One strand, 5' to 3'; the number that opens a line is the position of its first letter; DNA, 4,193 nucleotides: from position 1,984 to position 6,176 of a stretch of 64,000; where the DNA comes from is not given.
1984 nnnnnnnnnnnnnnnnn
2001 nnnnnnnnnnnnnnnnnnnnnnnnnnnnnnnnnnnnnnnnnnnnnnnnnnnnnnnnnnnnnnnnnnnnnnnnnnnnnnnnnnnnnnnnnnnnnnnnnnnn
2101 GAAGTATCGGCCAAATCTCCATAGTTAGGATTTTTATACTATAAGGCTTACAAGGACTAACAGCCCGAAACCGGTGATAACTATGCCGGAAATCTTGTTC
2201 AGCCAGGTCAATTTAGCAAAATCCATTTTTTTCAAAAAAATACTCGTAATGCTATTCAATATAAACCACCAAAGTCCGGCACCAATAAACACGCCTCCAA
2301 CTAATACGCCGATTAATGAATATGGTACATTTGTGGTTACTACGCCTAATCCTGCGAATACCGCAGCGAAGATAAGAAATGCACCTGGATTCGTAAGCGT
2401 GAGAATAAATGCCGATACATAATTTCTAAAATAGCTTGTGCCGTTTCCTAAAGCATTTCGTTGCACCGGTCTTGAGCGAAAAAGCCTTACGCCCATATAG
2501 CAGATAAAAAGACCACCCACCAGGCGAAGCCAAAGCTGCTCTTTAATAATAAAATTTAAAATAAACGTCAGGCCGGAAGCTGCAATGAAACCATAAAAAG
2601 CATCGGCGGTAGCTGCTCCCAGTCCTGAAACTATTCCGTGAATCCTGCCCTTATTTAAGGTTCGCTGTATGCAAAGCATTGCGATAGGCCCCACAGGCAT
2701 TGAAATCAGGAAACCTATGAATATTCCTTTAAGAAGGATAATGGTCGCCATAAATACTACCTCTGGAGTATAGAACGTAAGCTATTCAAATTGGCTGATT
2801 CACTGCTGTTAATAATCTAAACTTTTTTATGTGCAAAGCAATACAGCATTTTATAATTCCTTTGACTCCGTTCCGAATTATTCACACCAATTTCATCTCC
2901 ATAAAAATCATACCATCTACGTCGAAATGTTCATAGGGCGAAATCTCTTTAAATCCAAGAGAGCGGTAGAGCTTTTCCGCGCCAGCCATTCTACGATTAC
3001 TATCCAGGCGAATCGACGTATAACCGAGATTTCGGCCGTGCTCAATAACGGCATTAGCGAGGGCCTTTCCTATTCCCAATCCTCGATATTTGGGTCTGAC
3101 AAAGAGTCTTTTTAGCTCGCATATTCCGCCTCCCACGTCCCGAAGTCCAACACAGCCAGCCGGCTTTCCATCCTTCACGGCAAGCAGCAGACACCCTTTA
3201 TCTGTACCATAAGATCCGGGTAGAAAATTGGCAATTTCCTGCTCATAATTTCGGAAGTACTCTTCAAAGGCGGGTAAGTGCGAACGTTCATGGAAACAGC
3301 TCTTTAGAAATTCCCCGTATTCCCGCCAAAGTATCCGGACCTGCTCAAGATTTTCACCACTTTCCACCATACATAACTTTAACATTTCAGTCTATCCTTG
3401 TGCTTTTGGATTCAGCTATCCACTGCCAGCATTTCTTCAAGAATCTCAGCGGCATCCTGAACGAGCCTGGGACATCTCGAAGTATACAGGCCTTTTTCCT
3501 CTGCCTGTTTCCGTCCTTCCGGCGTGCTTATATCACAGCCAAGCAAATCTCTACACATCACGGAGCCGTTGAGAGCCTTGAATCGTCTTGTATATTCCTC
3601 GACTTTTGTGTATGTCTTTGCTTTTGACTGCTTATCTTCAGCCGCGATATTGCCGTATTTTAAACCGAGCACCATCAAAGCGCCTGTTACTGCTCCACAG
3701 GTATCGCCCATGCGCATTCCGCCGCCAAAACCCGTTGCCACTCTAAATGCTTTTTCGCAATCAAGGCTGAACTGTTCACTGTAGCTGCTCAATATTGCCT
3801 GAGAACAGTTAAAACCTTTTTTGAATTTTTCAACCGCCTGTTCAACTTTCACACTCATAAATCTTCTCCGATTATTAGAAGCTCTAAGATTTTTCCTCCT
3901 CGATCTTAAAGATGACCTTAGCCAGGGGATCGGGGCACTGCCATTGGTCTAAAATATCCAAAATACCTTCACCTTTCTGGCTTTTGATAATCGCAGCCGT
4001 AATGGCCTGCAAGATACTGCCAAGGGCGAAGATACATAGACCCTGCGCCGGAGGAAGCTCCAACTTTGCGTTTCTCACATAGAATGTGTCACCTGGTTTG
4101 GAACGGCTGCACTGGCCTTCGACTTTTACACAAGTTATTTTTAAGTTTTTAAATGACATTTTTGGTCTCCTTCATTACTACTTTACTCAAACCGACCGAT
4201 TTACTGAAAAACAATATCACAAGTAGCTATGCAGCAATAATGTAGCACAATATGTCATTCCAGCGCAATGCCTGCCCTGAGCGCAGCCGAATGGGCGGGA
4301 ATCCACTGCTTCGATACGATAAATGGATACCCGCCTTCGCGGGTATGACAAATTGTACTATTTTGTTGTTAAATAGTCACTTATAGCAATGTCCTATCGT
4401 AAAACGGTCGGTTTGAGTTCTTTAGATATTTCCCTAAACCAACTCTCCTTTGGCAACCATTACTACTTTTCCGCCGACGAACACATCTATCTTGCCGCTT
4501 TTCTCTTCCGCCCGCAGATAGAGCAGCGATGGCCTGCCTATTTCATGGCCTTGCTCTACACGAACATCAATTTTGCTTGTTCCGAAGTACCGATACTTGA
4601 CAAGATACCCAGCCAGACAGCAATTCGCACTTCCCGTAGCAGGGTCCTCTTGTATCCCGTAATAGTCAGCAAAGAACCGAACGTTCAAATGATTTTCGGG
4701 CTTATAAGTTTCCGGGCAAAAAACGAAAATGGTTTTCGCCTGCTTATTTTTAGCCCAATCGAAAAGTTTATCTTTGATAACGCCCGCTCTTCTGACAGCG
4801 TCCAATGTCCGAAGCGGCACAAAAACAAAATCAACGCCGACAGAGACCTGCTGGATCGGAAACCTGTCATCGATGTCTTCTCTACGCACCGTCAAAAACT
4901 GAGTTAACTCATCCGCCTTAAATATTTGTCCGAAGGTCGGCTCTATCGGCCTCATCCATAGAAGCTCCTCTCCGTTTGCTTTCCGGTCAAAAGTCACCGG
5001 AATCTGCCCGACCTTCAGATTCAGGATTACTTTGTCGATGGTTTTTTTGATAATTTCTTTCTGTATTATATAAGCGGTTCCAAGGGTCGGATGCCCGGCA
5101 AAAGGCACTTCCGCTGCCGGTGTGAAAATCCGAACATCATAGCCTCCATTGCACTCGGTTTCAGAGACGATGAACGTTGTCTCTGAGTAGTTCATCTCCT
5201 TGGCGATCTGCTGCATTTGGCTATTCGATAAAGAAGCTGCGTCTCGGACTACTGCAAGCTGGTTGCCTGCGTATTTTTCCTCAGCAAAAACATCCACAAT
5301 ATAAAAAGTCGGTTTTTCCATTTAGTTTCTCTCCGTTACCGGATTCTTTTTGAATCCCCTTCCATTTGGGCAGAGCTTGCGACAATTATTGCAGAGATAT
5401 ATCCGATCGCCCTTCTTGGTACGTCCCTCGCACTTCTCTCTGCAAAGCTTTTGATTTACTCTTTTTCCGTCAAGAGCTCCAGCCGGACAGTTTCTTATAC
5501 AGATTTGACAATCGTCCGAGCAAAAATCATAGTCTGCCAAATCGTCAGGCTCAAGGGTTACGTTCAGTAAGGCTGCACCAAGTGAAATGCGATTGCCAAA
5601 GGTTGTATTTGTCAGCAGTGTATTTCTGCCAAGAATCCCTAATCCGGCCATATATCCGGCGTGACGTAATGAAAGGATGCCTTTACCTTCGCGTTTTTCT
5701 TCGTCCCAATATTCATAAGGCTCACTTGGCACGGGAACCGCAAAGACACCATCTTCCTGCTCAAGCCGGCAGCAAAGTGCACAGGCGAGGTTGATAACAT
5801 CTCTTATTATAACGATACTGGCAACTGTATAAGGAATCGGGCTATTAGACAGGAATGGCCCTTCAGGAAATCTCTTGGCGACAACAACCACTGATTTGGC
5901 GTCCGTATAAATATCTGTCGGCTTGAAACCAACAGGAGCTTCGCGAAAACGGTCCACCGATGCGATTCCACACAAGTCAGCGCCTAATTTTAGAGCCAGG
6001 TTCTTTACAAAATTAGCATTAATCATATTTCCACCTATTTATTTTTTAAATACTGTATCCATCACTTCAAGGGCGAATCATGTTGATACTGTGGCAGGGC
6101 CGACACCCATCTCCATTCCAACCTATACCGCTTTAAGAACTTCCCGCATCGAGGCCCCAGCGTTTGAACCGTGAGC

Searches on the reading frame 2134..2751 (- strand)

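Call 55: search_protein_families(library=pfam, proteins=[window:2134-2751:-])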
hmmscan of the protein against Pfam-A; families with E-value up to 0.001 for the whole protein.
window:2134-2751:- (205 aa): 1 family
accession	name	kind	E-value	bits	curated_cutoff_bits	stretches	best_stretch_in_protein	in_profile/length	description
PF01810.24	LysE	-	2.2e-23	83.2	25.6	1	16-201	3-191/193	LysE type translocator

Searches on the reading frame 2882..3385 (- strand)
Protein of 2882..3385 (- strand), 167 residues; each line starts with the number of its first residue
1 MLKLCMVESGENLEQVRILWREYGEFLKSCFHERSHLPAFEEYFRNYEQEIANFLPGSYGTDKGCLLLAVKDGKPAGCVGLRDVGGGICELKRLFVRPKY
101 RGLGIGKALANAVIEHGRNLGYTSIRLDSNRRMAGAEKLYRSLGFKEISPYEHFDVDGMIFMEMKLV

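Call 55: search_protein_families(library=pfam, proteins=[window:2882-3385:-])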
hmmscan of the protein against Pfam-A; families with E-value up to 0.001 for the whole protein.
window:2882-3385:- (167 aa): 6 families
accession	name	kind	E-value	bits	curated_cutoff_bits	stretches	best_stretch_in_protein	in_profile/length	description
PF00583.31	Acetyltransf_1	-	6.9e-19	68.7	20.7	1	44-145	24-116/116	Acetyltransferase (GNAT) family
PF13508.13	Acetyltransf_7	-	4.2e-16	59.5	27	1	63-147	2-84/84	Acetyltransferase (GNAT) domain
PF13673.13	Acetyltransf_10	-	4e-15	56.4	23.6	1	66-166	33-126/128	Acetyltransferase (GNAT) domain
PF14542.12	Acetyltransf_CG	-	3.3e-05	24.4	30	1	73-122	9-58/80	GCN5-related N-acetyl-transferase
PF08445.16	FR47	-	3.5e-05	24.2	22.1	1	89-149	22-81/86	FR47-like protein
PF13302.13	Acetyltransf_3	-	5.8e-05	24.2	25.4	1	58-146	47-138/138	Acetyltransferase (GNAT) domain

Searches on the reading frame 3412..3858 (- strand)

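Call 55: search_protein_families(library=pfam, proteins=[window:3412-3858:-])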
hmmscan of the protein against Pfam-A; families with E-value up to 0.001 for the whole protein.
window:3412-3858:- (148 aa): 1 family
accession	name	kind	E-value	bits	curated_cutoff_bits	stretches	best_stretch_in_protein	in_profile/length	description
PF09719.15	C_GCAxxG_C_C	-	5.3e-36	123.7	27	1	16-143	1-118/118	Putative redox-active protein (C_GCAxxG_C_C)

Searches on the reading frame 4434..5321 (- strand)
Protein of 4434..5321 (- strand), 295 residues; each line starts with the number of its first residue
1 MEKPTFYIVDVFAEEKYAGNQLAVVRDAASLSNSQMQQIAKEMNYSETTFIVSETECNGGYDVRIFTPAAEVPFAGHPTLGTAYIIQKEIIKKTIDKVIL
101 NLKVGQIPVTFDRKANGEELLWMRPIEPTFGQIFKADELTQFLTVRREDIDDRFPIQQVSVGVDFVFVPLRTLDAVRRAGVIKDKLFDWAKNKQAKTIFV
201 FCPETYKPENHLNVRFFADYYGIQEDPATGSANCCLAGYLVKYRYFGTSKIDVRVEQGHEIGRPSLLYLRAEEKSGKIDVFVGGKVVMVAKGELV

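Call 55: search_protein_families(library=pfam, proteins=[window:4434-5321:-])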
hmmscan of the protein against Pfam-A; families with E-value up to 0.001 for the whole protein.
window:4434-5321:- (295 aa): 1 family
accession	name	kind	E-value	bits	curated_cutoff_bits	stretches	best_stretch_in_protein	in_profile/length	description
PF02567.21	PhzC-PhzF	-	4.5e-61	207.3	27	1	9-292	1-281/281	Phenazine biosynthesis-like protein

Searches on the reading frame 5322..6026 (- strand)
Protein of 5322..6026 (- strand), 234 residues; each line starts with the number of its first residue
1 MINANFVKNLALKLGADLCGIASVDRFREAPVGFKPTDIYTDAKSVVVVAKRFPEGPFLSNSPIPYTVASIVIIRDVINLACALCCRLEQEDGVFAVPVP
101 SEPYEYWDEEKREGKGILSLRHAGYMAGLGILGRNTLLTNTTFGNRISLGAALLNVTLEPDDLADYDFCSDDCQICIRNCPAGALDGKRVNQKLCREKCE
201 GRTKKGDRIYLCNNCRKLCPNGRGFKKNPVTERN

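Call 55: search_protein_families(library=pfam, proteins=[window:5322-6026:-])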
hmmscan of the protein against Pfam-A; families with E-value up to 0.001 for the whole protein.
window:5322-6026:- (234 aa): 1 family
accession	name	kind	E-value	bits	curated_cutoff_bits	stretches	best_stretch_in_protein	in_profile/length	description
PF13484.11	Fer4_16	-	6.8e-05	24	30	1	172-221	4-65/66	4Fe-4S double cluster binding domain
